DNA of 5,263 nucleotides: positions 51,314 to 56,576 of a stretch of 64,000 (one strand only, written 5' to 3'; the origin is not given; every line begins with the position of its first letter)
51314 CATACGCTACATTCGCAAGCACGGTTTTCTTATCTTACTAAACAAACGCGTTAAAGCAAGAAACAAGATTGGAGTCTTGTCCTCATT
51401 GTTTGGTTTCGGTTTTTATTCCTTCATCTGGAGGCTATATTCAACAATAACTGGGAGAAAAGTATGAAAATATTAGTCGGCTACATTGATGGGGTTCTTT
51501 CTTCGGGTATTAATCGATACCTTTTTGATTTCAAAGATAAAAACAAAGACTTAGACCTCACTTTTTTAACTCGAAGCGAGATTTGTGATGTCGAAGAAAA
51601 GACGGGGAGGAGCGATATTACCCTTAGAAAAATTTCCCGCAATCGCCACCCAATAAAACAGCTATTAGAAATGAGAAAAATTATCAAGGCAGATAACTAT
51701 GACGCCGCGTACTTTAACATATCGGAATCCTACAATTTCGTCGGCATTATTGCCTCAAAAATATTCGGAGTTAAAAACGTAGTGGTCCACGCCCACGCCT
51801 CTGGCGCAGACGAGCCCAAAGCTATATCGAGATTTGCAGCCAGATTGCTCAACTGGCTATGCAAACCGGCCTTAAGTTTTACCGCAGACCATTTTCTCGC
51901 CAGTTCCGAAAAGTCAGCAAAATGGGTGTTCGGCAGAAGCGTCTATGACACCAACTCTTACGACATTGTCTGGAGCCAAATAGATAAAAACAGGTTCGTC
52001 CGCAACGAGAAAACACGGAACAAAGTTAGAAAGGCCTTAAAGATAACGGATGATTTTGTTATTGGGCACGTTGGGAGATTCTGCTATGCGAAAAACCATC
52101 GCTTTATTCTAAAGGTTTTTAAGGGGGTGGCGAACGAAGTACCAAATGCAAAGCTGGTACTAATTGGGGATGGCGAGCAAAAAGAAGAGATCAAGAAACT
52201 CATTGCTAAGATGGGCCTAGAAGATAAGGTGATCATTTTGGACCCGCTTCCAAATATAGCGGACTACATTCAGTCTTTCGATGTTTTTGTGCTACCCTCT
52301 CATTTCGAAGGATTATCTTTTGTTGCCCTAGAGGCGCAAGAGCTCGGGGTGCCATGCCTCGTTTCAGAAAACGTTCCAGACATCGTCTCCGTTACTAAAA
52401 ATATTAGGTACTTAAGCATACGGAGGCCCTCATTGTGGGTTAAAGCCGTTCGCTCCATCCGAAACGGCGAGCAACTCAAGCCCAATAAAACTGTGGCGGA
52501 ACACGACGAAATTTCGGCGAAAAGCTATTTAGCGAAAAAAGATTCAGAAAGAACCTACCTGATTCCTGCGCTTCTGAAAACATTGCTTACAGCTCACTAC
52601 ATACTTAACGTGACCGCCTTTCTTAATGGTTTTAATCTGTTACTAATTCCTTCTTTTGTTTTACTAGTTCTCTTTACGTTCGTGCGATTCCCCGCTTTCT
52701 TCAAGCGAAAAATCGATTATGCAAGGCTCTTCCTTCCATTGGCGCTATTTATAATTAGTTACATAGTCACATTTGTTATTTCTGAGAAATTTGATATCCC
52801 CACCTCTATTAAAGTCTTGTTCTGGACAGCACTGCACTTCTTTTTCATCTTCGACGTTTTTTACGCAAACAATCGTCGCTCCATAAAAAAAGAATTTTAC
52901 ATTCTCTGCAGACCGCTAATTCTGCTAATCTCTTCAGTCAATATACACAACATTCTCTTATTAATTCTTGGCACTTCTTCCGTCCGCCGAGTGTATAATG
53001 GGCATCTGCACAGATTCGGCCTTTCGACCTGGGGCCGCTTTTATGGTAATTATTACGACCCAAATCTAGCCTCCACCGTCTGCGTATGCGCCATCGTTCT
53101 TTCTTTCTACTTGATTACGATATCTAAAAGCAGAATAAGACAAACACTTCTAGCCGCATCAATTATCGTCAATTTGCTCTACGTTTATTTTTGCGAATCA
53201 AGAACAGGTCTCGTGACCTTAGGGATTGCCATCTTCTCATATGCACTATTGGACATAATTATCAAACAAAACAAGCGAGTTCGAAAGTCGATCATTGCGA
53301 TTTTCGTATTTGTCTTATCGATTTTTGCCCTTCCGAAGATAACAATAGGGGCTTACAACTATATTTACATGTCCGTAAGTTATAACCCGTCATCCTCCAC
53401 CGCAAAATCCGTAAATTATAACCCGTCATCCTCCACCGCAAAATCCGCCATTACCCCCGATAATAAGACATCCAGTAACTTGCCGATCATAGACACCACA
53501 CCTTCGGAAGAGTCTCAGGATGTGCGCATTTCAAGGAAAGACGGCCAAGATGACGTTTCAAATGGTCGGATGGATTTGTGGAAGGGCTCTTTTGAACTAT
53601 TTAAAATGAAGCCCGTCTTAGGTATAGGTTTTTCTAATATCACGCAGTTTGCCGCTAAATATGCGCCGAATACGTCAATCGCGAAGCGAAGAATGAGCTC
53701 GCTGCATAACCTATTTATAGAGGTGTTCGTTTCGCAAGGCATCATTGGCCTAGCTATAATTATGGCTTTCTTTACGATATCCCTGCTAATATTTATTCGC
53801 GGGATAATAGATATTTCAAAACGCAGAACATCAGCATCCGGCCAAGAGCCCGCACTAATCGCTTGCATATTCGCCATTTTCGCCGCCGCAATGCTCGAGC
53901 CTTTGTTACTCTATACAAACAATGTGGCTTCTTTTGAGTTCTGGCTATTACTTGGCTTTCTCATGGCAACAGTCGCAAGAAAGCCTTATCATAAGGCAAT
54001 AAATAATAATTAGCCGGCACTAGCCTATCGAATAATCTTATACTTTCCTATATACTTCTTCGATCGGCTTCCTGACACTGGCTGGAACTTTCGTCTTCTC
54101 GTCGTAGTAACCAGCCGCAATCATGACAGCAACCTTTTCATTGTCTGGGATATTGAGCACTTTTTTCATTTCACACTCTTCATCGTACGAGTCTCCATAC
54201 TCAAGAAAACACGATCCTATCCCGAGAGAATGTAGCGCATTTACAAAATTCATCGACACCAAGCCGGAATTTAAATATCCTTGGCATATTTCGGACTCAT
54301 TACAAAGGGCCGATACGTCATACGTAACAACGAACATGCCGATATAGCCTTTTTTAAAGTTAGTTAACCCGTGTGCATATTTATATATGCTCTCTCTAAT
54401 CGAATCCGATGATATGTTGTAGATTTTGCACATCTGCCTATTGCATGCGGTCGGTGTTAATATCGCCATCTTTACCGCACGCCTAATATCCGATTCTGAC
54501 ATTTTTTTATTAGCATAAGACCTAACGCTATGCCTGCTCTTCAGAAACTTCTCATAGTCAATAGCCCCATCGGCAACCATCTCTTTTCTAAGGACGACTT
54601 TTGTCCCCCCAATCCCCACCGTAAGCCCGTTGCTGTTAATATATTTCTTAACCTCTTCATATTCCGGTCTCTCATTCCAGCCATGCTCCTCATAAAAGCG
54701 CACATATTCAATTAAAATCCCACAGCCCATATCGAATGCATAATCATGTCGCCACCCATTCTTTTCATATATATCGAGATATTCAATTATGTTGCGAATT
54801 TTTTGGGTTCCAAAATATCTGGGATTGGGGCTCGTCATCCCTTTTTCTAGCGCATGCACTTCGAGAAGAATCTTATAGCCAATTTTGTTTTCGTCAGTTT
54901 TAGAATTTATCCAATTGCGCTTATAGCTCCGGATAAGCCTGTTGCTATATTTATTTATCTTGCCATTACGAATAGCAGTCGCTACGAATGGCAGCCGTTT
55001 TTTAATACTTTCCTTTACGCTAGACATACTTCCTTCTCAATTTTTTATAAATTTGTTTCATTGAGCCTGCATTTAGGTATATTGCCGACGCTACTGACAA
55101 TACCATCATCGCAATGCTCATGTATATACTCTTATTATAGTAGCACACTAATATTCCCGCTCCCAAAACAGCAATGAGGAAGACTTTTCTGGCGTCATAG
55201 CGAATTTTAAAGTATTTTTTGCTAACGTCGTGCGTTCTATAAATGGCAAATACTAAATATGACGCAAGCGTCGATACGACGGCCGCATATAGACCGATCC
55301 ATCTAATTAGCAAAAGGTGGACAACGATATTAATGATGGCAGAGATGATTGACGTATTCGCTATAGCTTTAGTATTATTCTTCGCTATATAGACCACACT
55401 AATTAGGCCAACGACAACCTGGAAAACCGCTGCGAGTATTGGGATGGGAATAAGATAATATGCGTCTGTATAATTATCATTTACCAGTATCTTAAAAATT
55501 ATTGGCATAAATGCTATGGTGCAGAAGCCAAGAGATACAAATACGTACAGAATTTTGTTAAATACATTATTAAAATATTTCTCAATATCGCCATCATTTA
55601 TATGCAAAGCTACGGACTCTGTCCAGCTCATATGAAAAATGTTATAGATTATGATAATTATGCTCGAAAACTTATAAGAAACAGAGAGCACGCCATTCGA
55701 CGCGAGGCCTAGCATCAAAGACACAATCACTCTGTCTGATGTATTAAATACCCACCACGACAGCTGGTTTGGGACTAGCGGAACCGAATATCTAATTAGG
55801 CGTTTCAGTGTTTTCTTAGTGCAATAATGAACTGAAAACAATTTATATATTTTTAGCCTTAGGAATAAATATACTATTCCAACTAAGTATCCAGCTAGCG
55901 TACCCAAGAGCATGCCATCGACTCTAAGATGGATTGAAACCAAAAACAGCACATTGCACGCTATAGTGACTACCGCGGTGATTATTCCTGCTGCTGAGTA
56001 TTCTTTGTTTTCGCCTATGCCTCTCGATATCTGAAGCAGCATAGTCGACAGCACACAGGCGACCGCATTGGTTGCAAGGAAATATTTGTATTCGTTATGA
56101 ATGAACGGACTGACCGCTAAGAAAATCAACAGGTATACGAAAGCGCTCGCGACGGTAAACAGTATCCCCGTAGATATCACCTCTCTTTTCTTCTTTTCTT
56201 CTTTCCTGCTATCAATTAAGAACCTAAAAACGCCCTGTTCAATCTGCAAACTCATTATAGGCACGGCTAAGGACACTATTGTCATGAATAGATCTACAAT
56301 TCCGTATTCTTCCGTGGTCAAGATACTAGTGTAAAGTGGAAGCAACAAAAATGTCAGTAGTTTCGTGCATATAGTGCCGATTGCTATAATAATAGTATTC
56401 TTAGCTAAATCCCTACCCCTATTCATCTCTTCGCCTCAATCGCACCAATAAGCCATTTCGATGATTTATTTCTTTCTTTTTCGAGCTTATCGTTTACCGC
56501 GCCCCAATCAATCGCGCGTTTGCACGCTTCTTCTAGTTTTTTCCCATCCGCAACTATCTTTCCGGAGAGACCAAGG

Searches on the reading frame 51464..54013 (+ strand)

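Call 91: search_protein_families(library=pfam, proteins=[window:51464-54013:+], max_evalue=0.00001)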
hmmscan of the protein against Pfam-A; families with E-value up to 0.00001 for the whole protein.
window:51464-54013:+ (849 aa): 3 families
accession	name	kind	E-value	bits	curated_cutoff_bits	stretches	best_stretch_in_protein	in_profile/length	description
PF00534.26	Glycos_transf_1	-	5e-27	95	26.4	1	187-308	4-128/172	Glycosyl transferases group 1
PF13692.12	Glyco_trans_1_4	-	9.7e-24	84.7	27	1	198-313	2-120/142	Glycosyl transferases group 1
PF04932.20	Wzy_C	-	7.4e-18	65.2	31.7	1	567-766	3-148/149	O-Antigen ligase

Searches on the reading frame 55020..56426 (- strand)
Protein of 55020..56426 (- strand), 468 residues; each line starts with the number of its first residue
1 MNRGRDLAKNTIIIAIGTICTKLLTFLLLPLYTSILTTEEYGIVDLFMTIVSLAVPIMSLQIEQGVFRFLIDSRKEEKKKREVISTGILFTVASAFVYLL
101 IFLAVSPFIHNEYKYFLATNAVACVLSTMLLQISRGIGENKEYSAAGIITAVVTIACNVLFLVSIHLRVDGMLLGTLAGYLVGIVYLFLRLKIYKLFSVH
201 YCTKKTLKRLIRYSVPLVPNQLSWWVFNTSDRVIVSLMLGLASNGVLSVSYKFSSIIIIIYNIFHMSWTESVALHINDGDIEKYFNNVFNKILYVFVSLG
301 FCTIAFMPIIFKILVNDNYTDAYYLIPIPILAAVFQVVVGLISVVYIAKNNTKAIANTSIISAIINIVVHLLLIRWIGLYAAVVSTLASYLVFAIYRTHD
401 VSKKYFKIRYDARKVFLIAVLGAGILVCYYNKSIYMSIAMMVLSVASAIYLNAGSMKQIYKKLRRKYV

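Call 91: search_protein_families(library=pfam, proteins=[window:55020-56426:-], max_evalue=0.00001)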
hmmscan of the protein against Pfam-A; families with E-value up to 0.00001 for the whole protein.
window:55020-56426:- (468 aa): 1 family
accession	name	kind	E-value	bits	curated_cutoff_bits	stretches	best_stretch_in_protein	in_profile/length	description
PF01943.22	Polysacc_synt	-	5e-25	88.9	28.2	1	7-266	1-263/274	Polysaccharide biosynthesis protein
